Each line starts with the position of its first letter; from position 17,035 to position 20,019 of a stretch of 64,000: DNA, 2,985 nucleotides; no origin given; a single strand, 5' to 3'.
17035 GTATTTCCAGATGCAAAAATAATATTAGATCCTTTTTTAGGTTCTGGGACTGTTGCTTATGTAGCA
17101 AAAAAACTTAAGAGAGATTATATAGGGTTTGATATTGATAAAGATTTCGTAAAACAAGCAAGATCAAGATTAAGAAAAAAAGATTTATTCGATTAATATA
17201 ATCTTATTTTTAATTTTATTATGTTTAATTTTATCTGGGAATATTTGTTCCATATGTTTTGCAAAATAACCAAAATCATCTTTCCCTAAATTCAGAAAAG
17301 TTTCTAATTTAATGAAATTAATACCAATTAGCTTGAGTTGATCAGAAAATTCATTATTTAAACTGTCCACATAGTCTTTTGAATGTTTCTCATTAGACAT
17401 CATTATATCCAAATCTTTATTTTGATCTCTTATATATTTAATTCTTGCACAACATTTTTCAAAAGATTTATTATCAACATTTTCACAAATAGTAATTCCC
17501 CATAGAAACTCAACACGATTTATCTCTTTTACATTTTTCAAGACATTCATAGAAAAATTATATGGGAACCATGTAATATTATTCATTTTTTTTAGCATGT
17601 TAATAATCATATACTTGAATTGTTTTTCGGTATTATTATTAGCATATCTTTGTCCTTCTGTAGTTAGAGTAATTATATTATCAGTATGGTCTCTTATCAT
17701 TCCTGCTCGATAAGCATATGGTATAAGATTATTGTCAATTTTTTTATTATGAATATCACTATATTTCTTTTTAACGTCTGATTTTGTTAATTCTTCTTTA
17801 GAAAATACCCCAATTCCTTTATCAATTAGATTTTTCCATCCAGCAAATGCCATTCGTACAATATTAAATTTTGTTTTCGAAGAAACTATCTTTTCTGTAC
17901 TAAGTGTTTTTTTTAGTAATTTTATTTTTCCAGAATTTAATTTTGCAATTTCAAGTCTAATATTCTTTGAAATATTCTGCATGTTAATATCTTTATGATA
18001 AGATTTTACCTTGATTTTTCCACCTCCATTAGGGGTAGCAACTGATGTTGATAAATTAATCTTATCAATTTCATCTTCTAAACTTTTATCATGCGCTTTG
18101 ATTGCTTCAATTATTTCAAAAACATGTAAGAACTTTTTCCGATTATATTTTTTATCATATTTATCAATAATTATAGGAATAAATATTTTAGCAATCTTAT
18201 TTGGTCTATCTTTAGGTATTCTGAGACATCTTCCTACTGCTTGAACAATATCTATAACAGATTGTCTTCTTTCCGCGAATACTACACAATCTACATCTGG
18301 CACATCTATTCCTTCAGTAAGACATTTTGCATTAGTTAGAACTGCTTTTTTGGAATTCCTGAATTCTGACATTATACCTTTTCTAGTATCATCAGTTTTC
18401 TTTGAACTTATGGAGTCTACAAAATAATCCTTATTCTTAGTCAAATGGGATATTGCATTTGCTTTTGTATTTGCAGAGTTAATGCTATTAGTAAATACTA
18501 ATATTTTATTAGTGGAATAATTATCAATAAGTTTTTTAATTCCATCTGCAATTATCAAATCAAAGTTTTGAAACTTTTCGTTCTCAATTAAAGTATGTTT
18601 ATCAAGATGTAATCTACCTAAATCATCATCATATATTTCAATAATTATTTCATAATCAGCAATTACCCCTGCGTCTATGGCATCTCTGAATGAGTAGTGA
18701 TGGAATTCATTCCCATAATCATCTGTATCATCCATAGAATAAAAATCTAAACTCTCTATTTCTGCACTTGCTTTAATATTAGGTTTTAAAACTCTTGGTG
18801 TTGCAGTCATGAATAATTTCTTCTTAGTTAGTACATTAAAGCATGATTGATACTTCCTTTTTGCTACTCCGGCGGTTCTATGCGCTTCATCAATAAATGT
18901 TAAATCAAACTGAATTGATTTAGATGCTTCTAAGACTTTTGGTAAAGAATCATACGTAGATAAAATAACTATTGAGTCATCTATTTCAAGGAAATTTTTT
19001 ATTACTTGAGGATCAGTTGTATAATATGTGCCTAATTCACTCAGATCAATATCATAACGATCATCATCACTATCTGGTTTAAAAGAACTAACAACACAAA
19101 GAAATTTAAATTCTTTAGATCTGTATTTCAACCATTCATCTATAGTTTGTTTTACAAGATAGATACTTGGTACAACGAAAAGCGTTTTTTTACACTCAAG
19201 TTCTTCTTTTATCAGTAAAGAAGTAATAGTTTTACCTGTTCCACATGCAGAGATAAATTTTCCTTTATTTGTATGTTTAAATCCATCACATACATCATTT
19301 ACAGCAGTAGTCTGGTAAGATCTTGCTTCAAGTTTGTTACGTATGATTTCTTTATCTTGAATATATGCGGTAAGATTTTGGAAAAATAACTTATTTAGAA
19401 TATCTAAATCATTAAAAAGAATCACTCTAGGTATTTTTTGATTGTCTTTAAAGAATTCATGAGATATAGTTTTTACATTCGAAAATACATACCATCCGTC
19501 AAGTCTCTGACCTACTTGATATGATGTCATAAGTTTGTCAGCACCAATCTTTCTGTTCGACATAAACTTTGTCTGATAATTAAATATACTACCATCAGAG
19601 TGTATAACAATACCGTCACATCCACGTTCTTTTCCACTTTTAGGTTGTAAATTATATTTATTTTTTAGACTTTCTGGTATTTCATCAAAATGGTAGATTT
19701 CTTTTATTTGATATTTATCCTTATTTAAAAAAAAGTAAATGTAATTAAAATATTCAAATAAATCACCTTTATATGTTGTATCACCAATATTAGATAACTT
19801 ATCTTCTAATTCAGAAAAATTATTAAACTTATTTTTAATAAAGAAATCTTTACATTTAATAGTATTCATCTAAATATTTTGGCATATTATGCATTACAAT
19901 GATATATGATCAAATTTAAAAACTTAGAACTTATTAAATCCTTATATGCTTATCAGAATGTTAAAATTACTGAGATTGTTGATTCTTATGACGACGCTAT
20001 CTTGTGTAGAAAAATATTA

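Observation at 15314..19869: Unusual R-M-like cassette: two separate MTases plus a Type ISP/HsdR-like Mrr-nuclease-helicase lacking its own MTase or specificity module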

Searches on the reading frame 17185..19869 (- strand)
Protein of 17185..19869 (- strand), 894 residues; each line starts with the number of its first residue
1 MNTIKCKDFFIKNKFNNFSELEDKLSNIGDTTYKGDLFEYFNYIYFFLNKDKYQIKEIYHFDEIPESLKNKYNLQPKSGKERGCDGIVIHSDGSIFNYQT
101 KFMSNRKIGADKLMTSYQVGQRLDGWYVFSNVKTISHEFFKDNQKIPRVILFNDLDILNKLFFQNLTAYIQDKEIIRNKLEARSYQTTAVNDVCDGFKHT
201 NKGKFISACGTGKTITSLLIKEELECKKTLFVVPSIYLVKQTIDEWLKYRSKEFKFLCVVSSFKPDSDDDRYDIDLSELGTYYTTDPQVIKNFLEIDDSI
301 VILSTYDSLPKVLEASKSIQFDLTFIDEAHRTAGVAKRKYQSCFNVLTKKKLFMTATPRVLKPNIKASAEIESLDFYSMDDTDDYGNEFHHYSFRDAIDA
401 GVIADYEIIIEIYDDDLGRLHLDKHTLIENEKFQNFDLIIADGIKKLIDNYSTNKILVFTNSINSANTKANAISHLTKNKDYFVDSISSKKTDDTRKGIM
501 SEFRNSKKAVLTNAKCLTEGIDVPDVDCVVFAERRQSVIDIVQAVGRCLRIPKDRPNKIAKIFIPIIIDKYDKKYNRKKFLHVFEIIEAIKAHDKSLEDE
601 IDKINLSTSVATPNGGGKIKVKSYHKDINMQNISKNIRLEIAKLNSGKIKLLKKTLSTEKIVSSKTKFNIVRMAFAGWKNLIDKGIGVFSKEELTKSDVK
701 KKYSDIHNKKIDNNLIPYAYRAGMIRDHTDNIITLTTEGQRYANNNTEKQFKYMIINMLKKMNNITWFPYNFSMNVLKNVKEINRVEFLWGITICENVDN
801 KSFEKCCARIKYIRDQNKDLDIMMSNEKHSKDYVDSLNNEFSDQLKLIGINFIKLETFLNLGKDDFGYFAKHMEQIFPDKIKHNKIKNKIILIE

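Call 3: search_protein_families(library=pfam, proteins=[window:17185-19869:-], max_evalue=0.1)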
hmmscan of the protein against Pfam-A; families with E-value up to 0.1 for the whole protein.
window:17185-19869:- (894 aa): 8 families
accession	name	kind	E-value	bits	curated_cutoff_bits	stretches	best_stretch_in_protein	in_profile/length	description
PF04851.21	ResIII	-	2.6e-23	83.2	22.5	1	180-359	2-163/164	Type III restriction enzyme, res subunit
PF00271.37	Helicase_C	-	1.9e-18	67.2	23.5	1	444-551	6-109/110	Helicase conserved C-terminal domain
PF00270.35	DEAD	-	1.6e-08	34.9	26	1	185-359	3-161/167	DEAD/DEAH box helicase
PF00176.29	SNF2-rel_dom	-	4.5e-07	29.7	24.9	1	209-358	26-163/290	SNF2-related domain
PF13307.12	Helicase_C_2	-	1.7e-06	28.6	25.3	1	452-528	8-85/170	Helicase C-terminal domain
PF13847.12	Methyltransf_31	-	0.0065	16.6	27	0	319-371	73-122/145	Methyltransferase domain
PF21788.2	TNP-like_GBD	-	0.045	14.6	24.8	1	792-833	75-116/119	TNP-like, GTP-binding insertion domain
PF22590.2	Cas3-like_C_2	-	0.072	13.8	27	0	454-550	3-103/106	CRISPR-associated nuclease/helicase Cas3, C-terminal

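Call 4: search_protein_families(library=padloc, proteins=[window:17185-19869:-], max_evalue=0.1)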
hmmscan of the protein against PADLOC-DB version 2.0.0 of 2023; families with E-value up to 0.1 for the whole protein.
window:17185-19869:- (894 aa): 16 families
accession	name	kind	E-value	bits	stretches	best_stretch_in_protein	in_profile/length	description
PDLC03597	REase_MTase_IIG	-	1.2e-67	226.6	2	34-415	22-425/1646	Type IIG restriction enzyme-methyltransferase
PDLC03051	REase_MTase_I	-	7.6e-44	147.2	2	32-434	31-452/1591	Type I restriction enzyme-methyltransferase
PDLC02707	PbeA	-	2.3e-25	87.3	2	445-573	513-637/672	PbeA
PDLC02706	PbeA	-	3.4e-24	83.4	2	181-409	269-477/722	PbeA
PDLC02704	PbeA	-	5.4e-20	69.4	2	452-576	529-655/682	PbeA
PDLC01439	typeIV_DinG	-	2.7e-11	40.9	2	440-528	394-474/575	CAS-IV-A; associated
PDLC02705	PbeA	-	4.1e-11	39.8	1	433-560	510-629/691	PbeA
PDLC02703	PbeA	-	8.1e-08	29.3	1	452-563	491-611/626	PbeA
PDLC02503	BrxHI|BrxHII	-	4.6e-06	23.2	1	452-557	247-348/698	BrxHI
PDLC03659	mREase_IV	-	1e-05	21.6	1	313-558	328-560/945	Type IV methyl-directed restriction enzyme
PDLC03960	SngC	-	2.7e-05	21.1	1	442-559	249-365/720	-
PDLC03928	PsyrT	-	0.00012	18.5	1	458-550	246-334/689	-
PDLC02858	DpdF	-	0.0033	14.1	1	454-550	371-463/504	DpdF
PDLC02863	DpdF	-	0.0038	14.1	1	492-550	85-143/488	DpdF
PDLC02859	DpdF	-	0.011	12.3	1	491-550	352-414/545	DpdF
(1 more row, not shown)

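Call 5: search_protein_families(library=ncbifam, proteins=[window:17185-19869:-], max_evalue=0.1)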
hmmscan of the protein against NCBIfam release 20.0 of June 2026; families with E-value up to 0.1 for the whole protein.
window:17185-19869:- (894 aa): 13 families
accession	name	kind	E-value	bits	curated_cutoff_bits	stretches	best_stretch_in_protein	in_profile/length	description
TIGR04095.1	dnd_restrict_1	equivalog_domain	4.2e-16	59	600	2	452-574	277-404/451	DNA phosphorothioation system restriction enzyme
NF010337.0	PRK13766.1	equivalog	1.6e-15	56.3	610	2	444-597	357-508/781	Hef nuclease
NF046051.1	restrict_EcoAI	equivalog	1.8e-15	56.4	550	1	171-667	147-626/768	EcoAI/FtnUII family type I restriction enzme subunit R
NF045503.1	repair_heli_XPB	equivalog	2.3e-11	43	610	2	171-248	173-250/548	DNA repair helicase XPB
NF053632.1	heli_RadD_YejH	equivalog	3.9e-11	42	720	1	301-555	90-346/573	DNA repair helicase RadD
TIGR00643.1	recG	equivalog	9.8e-06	24.5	659.4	1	464-532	465-533/629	ATP-dependent DNA helicase RecG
NF053711.1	RNA_heli_RhlE1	exception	0.002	17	750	1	446-550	237-337/434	RNA helicase RhlE1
NF007882.0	PRK10590.1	equivalog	0.0026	16.8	743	1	446-550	238-338/456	ATP-dependent RNA helicase RhlE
NF053636.1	DDHlcsCsdAPsy1082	equivalog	0.004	15.7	890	1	445-551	235-337/512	DEAD/DEAH box helicase CsdA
NF053631.1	RNA_helic_CshA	equivalog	0.0049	15.8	646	1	429-551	218-331/434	degradosome RNA helicase CshA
NF008744.0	PRK11776.1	equivalog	0.026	13.1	524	1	441-550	230-335/460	ATP-dependent RNA helicase DbpA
NF008168.0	PRK10917.2-2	equivalog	0.036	12.3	718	0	480-530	610-660/795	ATP-dependent DNA helicase RecG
NF053712.1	repair_DEAH_YoaA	equivalog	0.055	12.2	680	0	491-524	494-527/630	DNA repair helicase YoaA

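Call 6: search_solved_structures(query=window:17185-19869:-, max_evalue=0.01, show_alignments=2)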
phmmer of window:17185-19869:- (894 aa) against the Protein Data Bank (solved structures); distinct sequences matched with E-value up to 0.01: 16.
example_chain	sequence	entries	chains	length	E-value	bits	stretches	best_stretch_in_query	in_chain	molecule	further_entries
4xqk_A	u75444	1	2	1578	6.1e-47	163.4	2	17-437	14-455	LlaBIII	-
5ffj_A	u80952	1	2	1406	1.5e-43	152.2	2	175-437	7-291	Endonuclease and methylase LlaGI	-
6p4f_A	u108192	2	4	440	7.8e-08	34.1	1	443-557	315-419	DNA-dependent ATPase XPBII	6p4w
5tnu_A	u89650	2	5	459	8.9e-08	33.9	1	443-557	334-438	DNA-dependent ATPase XPBII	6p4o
6p66_A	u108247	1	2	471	1e-05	27.1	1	447-557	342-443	DNA repair protein RAD25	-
2fwr_A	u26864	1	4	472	1e-05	27.1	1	447-557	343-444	DNA repair protein RAD25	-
2fzl_A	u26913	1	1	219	2.5e-05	25.8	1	446-557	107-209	DNA repair protein RAD25, XPB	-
3h1t_A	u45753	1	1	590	0.00011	23.7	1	380-555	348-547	Type I site-specific restriction-modification system, R (Restriction) subunit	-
1wp9_A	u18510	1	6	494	0.00012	23.5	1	444-550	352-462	ATP-dependent RNA helicase, putative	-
4d25_A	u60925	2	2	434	0.001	20.4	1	442-551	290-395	BMVLG PROTEIN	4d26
1fuk_A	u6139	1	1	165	0.0014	20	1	446-548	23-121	EUKARYOTIC INITIATION FACTOR 4A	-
6jde_B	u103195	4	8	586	0.0018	19.7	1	301-554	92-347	Putative DNA repair helicase RadD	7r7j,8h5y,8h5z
11aa_p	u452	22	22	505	0.0043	18.4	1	452-557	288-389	ATP-dependent RNA helicase HAS1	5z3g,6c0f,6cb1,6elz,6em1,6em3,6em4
6yvh_H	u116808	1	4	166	0.0057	18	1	452-547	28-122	Eukaryotic initiation factor 4A-III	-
1fuu_A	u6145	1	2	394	0.0085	17.4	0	446-548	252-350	YEAST INITIATION FACTOR 4A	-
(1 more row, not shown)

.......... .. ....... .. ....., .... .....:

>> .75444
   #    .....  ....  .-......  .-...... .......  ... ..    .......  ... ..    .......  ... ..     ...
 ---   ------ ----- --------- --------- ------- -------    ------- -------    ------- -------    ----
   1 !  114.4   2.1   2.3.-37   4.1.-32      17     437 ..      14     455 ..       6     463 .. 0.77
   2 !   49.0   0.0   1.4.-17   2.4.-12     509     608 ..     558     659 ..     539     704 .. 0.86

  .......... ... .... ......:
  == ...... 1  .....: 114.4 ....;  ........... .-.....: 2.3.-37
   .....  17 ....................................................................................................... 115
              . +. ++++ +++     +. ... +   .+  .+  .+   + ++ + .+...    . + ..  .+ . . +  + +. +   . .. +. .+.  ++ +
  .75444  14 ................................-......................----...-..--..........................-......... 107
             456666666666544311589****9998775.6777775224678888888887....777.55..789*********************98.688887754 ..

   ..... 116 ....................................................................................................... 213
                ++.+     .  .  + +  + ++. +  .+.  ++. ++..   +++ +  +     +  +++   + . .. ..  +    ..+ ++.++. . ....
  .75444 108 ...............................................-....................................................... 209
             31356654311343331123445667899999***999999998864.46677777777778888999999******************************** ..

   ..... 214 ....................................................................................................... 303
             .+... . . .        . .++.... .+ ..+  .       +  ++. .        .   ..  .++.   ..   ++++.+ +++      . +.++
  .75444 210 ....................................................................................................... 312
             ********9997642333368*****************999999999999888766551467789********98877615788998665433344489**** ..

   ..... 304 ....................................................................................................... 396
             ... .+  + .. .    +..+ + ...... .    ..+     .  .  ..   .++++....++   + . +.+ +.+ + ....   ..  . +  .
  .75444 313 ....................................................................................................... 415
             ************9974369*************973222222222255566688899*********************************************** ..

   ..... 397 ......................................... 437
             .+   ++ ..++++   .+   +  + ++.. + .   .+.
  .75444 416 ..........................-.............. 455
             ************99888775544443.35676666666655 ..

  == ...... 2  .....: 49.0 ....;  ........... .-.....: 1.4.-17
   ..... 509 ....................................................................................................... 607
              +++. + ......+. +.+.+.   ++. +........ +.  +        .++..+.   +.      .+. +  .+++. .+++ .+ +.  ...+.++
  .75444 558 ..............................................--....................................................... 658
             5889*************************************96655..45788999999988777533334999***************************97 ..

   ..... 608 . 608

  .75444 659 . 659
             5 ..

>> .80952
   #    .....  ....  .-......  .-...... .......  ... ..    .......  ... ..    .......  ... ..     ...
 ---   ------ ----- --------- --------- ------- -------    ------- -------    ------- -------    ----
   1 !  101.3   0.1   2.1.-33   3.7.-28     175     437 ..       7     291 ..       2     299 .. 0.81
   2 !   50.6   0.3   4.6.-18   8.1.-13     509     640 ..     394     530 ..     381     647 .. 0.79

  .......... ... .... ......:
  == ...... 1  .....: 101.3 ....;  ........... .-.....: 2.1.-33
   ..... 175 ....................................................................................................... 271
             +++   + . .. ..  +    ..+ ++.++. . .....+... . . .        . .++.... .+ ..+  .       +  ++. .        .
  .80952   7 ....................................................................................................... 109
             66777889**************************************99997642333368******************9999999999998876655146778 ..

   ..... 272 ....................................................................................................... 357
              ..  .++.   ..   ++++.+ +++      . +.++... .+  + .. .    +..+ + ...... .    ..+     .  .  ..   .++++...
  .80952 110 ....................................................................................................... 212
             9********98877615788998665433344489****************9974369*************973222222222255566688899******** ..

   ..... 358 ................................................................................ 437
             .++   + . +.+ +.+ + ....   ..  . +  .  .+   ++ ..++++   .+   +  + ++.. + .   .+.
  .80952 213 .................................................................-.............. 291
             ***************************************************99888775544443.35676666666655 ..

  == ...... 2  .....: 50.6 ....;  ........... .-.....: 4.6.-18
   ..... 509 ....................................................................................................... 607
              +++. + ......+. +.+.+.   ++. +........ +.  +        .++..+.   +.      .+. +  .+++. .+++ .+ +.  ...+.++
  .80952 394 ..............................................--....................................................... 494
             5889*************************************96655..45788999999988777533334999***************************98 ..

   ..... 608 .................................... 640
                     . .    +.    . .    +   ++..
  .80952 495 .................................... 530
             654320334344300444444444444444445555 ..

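Call 7: find_homologous_proteins(query=window:17185-19869:-, max_evalue=0.00001)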
Query window:17185-19869:- (894 aa): 70 proteins with E <= 0.00001 among 8000 candidates.
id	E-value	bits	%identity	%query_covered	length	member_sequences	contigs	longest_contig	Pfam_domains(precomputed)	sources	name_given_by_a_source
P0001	1.0e-250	853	47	98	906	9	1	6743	PF00270.36,PF18766.8,PF00271.38,PF04851.22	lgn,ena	-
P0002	1.5e-187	644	42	98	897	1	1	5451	PF00270.36,PF00271.38,PF04851.22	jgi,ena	-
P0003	1.9e-187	643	42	98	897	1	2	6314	PF00270.36,PF00271.38,PF04851.22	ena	-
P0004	2.7e-186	639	42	97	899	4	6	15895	PF00270.36,PF00271.38,PF04851.22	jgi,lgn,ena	jgi:predicted helicase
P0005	4.6e-186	639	42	98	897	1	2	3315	PF00270.36,PF00271.38,PF04851.22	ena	-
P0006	6.8e-186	638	42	98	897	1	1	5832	PF00270.36,PF00271.38,PF04851.22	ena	-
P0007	6.2e-184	632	41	100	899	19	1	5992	PF00270.36,PF00271.38,PF04851.22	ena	-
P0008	1.6e-183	630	41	99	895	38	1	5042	PF00270.36,PF00271.38,PF04851.22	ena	-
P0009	2.0e-183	630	40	99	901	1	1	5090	PF00271.38,PF04851.22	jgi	jgi:predicted helicase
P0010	2.9e-183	629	41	98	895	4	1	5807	PF00270.36,PF00271.38,PF04851.22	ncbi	-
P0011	8.3e-183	628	41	98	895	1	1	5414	PF00270.36,PF00271.38,PF04851.22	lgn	-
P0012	1.5e-182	627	41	98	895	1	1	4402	PF00270.36,PF00271.38,PF04851.22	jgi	jgi:predicted helicase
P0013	7.4e-182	625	40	100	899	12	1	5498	PF00270.36,PF00271.38,PF04851.22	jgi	-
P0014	1.1e-181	624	40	99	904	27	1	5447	PF00271.38,PF04851.22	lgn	-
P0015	1.5e-179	617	41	98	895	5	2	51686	PF00270.36,PF00271.38,PF04851.22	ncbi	-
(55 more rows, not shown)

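Call 8: find_encoding_contigs(protein=P0015, flank=8000, max_places=3)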
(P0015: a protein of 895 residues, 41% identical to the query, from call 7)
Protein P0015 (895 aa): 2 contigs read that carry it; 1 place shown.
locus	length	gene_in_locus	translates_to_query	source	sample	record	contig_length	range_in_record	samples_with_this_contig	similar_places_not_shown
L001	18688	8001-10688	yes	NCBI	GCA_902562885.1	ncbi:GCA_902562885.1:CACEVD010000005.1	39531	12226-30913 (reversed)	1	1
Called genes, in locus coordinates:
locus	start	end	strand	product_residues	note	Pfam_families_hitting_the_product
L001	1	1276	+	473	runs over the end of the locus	PF01523:PmbA_TldD_1st, PF19290:PmbA_TldD_2nd, PF19289:PmbA_TldD_3rd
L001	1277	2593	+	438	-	PF01523:PmbA_TldD_1st (weak), PF19290:PmbA_TldD_2nd, PF19289:PmbA_TldD_3rd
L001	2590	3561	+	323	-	PF01593:Amino_oxidase (faint), PF13450:NAD_binding_8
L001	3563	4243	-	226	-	PF19630:DUF6134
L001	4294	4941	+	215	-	PF02588:YitT_membrane (weak), PF19700:DUF6198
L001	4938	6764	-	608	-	PF00009:GTP_EFTU, PF01926:MMR_HSR1 (weak), PF03144:GTP_EFTU_D2, PF00679:EFG_C, PF21018:BipA_C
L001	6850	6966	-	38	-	-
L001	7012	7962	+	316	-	PF02086:MethyltransfD12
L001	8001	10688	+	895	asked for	PF00270:DEAD (weak), PF04851:ResIII, PF00271:Helicase_C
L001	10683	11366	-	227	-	PF01555:N6_N4_Mtase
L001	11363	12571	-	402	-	PF01555:N6_N4_Mtase (weak)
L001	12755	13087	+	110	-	-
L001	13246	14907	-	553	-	-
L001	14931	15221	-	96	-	PF00166:Cpn10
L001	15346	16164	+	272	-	PF00702:Hydrolase (faint), PF13344:Hydrolase_6, PF13242:Hydrolase_like (weak)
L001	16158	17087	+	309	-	PF06574:FAD_syn, PF01687:Flavokinase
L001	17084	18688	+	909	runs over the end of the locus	PF00133:tRNA-synt_1, PF01921:tRNA-synt_1f (faint), PF09334:tRNA-synt_1g, PF01406:tRNA-synt_1e (weak), PF09334:tRNA-synt_1g (weak), PF08264:Anticodon_1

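Call 9: find_encoding_contigs(protein=P0004, flank=8000, max_places=4)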
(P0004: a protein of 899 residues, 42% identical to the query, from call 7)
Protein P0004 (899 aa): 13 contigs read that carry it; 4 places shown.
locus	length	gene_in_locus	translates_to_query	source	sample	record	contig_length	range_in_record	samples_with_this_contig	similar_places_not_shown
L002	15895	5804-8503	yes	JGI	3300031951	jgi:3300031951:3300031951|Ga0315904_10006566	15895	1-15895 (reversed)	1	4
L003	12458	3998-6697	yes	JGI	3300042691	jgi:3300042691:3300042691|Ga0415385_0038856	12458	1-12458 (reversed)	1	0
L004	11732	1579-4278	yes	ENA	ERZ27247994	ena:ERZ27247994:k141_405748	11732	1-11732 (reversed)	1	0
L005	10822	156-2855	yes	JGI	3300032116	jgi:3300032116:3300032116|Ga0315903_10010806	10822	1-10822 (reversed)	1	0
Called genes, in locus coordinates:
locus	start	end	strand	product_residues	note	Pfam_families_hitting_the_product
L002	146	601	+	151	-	-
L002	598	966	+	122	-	-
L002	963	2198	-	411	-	-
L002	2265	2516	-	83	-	-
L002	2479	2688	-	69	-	-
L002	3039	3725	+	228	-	PF00239:Resolvase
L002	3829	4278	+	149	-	-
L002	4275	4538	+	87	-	-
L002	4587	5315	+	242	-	PF12705:PDDEXK_1 (weak)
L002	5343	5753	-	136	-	-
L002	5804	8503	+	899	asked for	PF00270:DEAD (faint), PF04851:ResIII, PF00271:Helicase_C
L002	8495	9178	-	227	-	PF01555:N6_N4_Mtase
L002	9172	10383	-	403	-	PF01555:N6_N4_Mtase (weak)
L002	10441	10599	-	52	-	-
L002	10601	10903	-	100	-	-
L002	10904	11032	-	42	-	-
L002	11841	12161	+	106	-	-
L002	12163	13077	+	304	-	-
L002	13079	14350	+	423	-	PF00089:Trypsin, PF13180:PDZ_2 (faint), PF13365:Trypsin_2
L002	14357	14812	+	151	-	-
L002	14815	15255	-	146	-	-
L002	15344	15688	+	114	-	-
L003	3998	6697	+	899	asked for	PF00270:DEAD (faint), PF04851:ResIII, PF00271:Helicase_C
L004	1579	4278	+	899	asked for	PF00270:DEAD (faint), PF04851:ResIII, PF00271:Helicase_C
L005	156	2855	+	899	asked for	PF00270:DEAD (faint), PF04851:ResIII, PF00271:Helicase_C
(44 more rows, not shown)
